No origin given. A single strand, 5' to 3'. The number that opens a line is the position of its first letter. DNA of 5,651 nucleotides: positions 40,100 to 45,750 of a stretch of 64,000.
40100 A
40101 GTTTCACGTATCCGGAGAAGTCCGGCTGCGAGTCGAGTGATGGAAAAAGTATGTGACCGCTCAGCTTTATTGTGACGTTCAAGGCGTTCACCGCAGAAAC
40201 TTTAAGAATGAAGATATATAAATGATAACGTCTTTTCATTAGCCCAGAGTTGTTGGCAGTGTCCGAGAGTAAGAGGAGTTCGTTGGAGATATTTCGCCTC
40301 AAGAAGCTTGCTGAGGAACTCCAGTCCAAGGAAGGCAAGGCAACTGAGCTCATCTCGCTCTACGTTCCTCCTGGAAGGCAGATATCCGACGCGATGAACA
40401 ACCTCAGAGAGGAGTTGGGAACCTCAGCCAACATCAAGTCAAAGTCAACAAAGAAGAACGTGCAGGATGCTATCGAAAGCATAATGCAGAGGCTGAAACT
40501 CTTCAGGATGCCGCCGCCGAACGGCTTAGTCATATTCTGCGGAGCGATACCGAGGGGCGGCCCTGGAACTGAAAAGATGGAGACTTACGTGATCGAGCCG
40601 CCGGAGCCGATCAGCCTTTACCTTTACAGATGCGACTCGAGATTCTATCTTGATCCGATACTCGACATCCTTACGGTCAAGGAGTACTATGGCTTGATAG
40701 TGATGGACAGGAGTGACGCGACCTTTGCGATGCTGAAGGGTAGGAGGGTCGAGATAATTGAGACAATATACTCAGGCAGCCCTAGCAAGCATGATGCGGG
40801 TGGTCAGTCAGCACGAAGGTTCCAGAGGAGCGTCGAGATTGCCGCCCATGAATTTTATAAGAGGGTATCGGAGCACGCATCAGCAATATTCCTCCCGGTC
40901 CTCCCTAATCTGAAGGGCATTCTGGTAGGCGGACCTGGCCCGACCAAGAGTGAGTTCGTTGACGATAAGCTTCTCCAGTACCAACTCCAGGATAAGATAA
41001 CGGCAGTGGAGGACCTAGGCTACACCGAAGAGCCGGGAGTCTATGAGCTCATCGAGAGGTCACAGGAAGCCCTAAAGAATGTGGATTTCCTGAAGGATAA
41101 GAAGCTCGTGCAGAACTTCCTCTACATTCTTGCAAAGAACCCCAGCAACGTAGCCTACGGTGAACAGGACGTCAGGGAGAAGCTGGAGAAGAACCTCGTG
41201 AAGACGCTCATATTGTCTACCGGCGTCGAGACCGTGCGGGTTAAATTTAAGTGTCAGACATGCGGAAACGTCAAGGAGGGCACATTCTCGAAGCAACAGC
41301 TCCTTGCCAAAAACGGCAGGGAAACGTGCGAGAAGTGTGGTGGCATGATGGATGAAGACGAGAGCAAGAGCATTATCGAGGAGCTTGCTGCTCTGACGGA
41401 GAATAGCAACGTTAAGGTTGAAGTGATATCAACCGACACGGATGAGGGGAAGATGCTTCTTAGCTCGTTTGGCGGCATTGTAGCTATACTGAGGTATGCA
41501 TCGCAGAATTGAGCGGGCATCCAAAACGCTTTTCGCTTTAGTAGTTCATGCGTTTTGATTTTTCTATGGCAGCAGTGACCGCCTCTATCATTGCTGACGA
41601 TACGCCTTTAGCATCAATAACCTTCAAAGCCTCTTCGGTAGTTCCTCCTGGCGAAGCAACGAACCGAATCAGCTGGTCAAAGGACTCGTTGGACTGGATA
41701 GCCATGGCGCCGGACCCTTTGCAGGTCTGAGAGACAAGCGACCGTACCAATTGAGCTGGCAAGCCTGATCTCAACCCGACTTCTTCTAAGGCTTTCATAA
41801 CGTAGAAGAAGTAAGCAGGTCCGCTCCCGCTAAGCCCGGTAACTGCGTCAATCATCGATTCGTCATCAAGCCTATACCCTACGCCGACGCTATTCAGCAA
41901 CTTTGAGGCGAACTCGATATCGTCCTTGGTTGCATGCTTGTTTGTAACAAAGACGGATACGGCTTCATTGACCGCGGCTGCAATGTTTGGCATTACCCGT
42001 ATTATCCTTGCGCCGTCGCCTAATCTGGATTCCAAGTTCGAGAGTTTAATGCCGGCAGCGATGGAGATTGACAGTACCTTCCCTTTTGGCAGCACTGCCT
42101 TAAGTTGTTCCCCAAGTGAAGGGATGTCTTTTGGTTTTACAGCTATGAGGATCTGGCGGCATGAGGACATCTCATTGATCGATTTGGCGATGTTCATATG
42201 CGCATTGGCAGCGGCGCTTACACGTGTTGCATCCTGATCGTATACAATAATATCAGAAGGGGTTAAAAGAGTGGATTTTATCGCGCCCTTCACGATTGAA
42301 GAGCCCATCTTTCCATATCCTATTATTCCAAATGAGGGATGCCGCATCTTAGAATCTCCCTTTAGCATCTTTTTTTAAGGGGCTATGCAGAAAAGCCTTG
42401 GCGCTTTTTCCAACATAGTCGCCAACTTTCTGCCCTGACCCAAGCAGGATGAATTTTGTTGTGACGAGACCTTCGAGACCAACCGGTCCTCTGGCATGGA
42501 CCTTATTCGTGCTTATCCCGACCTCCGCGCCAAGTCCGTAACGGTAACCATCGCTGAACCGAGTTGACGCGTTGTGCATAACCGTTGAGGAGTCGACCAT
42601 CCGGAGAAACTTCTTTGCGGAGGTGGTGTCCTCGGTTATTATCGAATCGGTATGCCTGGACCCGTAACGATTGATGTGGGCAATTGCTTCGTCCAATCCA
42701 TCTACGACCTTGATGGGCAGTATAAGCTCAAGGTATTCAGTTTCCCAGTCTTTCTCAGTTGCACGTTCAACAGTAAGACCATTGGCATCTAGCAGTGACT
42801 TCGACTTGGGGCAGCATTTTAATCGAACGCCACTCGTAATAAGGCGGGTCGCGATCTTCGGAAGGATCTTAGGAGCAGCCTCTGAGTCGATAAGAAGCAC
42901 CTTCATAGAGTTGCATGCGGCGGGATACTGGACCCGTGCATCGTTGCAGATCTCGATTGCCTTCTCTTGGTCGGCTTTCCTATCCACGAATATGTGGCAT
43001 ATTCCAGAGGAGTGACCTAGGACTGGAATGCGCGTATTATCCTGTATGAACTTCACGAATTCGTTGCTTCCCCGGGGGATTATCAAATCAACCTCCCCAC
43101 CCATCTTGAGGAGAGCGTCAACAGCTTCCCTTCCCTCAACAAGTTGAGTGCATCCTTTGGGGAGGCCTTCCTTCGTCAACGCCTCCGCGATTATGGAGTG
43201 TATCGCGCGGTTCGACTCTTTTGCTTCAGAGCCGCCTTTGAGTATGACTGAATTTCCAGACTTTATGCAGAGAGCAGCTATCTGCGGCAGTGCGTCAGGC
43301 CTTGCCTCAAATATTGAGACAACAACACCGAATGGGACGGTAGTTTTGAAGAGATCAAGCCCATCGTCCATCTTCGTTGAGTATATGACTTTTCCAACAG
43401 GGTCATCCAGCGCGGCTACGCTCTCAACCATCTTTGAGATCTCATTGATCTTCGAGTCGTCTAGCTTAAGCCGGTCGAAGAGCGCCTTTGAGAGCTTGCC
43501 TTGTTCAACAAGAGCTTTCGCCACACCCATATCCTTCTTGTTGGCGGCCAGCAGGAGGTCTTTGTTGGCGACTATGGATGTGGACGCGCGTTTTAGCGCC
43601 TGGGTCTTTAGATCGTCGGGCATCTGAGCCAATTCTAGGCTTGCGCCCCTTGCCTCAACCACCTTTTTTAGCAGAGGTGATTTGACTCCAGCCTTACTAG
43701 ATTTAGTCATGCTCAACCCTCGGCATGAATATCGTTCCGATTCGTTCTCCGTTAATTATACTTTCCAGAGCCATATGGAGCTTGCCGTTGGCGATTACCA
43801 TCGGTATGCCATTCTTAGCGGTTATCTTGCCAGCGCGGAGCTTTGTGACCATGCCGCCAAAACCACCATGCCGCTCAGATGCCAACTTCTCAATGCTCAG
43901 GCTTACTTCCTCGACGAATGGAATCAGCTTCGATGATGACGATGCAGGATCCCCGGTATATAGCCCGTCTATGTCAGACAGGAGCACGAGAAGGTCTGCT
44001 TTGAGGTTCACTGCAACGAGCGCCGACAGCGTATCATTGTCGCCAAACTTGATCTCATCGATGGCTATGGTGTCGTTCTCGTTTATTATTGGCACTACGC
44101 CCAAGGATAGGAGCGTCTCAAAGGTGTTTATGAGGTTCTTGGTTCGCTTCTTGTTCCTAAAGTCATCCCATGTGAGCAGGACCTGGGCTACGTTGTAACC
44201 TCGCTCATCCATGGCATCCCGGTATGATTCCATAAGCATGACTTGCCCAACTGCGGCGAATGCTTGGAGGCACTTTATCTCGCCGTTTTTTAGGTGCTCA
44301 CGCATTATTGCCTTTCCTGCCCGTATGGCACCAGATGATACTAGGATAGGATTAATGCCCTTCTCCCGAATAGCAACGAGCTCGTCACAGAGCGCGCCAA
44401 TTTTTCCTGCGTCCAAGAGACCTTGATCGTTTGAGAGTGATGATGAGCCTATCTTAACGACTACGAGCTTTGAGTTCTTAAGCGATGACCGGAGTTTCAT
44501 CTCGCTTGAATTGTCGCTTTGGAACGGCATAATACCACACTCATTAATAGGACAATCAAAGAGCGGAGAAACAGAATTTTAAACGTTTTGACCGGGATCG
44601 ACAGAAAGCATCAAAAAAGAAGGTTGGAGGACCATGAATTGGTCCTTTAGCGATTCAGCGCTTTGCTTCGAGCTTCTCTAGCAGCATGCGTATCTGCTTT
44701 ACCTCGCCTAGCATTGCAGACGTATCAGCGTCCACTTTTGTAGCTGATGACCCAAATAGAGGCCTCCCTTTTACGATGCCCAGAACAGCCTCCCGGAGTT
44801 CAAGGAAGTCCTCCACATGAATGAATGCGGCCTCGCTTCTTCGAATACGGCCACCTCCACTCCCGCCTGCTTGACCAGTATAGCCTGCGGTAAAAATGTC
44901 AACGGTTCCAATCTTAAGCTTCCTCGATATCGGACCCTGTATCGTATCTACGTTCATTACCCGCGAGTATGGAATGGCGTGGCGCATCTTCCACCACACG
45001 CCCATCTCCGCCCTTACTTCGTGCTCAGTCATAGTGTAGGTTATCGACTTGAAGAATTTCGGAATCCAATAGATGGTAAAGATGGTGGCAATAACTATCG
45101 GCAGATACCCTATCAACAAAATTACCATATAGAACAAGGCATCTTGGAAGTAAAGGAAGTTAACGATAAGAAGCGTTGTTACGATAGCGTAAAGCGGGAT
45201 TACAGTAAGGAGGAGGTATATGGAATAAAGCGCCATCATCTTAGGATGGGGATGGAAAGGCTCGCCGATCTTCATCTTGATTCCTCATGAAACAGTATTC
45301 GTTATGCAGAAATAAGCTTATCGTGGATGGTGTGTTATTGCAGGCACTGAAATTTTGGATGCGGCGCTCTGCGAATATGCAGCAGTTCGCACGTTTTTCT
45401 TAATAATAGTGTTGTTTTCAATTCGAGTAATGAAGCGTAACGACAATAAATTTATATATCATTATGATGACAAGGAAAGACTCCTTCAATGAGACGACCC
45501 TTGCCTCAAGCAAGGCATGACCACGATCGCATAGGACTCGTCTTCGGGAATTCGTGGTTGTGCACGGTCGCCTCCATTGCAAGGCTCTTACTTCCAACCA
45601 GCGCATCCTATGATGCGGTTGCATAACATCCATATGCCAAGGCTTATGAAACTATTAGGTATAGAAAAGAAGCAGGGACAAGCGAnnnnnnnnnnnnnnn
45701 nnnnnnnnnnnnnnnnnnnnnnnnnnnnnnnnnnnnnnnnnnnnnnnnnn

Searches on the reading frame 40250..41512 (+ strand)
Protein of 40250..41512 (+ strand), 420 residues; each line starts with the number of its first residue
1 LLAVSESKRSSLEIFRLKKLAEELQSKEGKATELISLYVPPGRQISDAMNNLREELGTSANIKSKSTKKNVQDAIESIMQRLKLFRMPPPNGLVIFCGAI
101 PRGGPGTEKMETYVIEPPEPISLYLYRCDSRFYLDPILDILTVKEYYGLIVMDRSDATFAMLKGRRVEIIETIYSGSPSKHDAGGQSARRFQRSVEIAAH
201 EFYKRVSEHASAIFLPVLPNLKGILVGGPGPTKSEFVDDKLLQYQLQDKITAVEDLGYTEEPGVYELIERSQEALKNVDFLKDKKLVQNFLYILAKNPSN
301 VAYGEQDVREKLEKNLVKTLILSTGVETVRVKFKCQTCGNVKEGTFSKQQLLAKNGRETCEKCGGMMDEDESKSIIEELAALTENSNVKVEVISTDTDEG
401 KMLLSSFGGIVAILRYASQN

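Call 49: search_protein_families(library=pfam, proteins=[window:40250-41512:+], max_evalue=0.001)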
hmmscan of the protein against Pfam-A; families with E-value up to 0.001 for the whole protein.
window:40250-41512:+ (420 aa): 5 families
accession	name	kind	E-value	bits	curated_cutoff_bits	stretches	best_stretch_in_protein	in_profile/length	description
PF03464.20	eRF1_2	-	5.9e-36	124.2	27.1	1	147-277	2-133/133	eRF1 domain 2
PF03463.20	eRF1_1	-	2.2e-25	89.5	23.8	1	18-139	1-121/123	eRF1 domain 1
PF03465.20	eRF1_3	-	4.1e-23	82.3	25.8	1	281-417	2-105/106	eRF1 domain 3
PF18854.6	baeRF_family10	-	2.7e-11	44.3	27.1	1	133-250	2-119/143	Bacterial archaeo-eukaryotic release factor family 10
PF18859.6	acVLRF1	-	4.3e-09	37.1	27.1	1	150-248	5-101/130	Actinobacteria/chloroflexi VLRF1 release factor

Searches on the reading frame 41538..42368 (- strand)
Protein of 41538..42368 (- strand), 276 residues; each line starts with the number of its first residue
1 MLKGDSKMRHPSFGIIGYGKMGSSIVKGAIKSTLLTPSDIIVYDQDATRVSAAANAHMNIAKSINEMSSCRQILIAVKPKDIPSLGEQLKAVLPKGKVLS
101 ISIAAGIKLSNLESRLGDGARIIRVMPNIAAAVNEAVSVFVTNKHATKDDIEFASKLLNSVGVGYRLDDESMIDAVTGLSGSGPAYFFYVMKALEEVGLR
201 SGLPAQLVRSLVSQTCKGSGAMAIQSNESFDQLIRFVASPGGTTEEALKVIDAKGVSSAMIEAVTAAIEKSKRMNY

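Call 49: search_protein_families(library=pfam, proteins=[window:41538-42368:-], max_evalue=0.001)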
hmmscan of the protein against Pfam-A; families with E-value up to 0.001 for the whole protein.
window:41538-42368:- (276 aa): 3 families
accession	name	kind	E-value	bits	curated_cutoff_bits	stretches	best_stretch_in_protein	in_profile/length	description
PF14748.11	P5CR_dimer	-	1.5e-33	115.6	25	1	170-274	1-105/105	Pyrroline-5-carboxylate reductase dimerisation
PF03807.23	F420_oxidored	-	6.2e-11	43.2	21.6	1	13-106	2-94/94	NADP oxidoreductase coenzyme F420-dependent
PF03446.21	NAD_binding_2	-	2.1e-05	25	21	1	13-98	2-88/161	NAD binding domain of 6-phosphogluconate dehydrogenase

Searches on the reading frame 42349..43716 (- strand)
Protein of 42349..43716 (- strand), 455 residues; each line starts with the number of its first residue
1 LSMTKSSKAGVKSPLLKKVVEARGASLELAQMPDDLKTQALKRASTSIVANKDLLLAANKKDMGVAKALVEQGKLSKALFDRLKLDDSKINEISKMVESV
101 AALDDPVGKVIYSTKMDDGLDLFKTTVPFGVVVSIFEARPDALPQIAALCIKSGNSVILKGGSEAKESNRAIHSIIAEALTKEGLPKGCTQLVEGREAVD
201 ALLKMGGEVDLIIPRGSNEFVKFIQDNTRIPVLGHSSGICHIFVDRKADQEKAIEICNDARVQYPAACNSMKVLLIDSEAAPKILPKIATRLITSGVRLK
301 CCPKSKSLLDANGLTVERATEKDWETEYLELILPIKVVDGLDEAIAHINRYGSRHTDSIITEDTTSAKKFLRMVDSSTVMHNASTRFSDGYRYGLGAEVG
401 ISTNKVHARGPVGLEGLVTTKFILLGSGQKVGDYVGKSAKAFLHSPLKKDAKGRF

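Call 6: search_protein_families(library=pfam, proteins=[window:42349-43716:-], max_evalue=0.01)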
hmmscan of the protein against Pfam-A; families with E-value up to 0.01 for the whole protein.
window:42349-43716:- (455 aa): 1 family
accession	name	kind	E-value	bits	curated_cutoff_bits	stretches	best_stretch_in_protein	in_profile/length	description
PF00171.27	Aldedh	-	6.4e-17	61.7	23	2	19-292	35-293/461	Aldehyde dehydrogenase family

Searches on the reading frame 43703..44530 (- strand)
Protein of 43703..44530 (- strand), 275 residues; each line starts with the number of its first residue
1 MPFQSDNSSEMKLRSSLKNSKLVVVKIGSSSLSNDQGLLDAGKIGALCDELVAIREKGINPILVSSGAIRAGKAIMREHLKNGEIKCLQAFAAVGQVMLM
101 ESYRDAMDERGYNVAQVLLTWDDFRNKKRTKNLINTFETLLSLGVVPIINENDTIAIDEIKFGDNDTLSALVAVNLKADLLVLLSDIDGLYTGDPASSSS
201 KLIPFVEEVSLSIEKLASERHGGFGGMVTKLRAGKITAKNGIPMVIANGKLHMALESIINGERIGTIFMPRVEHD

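Call 6: search_protein_families(library=pfam, proteins=[window:43703-44530:-], max_evalue=0.01)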
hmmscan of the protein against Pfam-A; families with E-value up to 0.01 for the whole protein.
window:43703-44530:- (275 aa): 1 family
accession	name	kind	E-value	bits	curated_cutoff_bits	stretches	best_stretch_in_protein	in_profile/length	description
PF00696.33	AA_kinase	-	2.3e-45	155.6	24.9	1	21-248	1-234/234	Amino acid kinase family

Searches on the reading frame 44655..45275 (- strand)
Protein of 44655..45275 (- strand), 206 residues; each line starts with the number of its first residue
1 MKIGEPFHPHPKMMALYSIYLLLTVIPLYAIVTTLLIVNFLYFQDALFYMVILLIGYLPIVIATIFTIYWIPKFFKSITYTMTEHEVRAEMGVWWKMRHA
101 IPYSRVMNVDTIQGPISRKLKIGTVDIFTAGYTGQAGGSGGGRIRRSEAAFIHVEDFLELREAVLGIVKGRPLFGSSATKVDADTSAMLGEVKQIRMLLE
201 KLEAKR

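Call 6: search_protein_families(library=pfam, proteins=[window:44655-45275:-], max_evalue=0.01)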
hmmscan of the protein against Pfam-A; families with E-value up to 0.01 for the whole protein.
window:44655-45275:- (206 aa): 1 family
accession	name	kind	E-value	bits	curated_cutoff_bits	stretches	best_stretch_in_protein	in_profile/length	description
PF03703.20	bPH_2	-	9.4e-15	55.1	22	1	77-162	3-76/78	Bacterial PH domain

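Call 45: search_protein_families(library=ncbifam, proteins=[window:44655-45275:-], max_evalue=0.01)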
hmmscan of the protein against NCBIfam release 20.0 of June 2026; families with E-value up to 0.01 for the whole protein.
window:44655-45275:- (206 aa): 1 family
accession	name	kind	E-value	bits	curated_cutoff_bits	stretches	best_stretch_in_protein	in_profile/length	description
NF040894.1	puhB_PGC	equivalog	0.0034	17.3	110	1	11-110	28-129/176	photosynthetic complex putative assembly protein PuhB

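Call 46: search_protein_families(library=padloc, proteins=[window:44655-45275:-], max_evalue=0.01)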
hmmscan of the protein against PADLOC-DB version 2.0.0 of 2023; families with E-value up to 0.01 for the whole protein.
window:44655-45275:- (206 aa): 0 families

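Call 47: search_protein_families(library=phrogs, proteins=[window:44655-45275:-], max_evalue=0.01)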
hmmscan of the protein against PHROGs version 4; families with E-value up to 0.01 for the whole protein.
window:44655-45275:- (206 aa): 0 families

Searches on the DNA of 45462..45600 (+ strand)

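Call 99: build_rna_model(alignment_id=A7, structure=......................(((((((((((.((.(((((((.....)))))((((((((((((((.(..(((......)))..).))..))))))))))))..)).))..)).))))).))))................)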
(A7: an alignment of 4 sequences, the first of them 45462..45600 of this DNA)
Model R1 built from alignment A7 (4 sequences, 142 columns); structure: as given.
model positions 139; base pairs 38; branch points 1; effective number of sequences 1.02; information 0.589 bits per position. Calibrated on 0.2 Mb of random sequence (short: E-values are rough).
structure used (alignment columns):
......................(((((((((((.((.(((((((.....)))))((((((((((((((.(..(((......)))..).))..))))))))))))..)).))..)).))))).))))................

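Call 100: search_with_rna_model(model_id=R1, sources=[window, L002, L004, L005, L008, L088, L089, L090, L092, L096, L097, L098, L099, L009, L010, L040], max_evalue=1)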
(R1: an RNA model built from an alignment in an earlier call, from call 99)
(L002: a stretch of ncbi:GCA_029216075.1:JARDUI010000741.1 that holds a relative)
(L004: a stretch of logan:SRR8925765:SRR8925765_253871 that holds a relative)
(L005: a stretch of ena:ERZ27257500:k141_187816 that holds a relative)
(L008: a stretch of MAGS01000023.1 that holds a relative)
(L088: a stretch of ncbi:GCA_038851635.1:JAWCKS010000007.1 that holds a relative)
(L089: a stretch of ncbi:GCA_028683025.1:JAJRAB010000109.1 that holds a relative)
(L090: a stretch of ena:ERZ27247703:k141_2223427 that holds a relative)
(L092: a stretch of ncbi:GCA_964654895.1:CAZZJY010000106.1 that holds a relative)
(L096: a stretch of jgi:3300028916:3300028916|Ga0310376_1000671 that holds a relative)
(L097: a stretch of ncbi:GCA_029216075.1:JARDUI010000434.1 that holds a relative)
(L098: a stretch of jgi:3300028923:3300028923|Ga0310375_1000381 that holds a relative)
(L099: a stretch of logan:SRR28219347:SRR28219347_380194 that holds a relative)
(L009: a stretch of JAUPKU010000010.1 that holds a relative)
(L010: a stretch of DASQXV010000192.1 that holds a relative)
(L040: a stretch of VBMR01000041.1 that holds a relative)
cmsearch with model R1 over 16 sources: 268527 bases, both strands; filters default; matches with E-value up to 1: 4.
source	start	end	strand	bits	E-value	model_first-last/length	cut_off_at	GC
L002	13796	13934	-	157.2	3.4e-37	1-139/139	no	0.5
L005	11084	11222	-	154.2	2e-36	1-139/139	no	0.53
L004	5874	6010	-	153.3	3.4e-36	1-139/139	no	0.48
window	45463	45599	+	151.2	1.2e-35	1-139/139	no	0.52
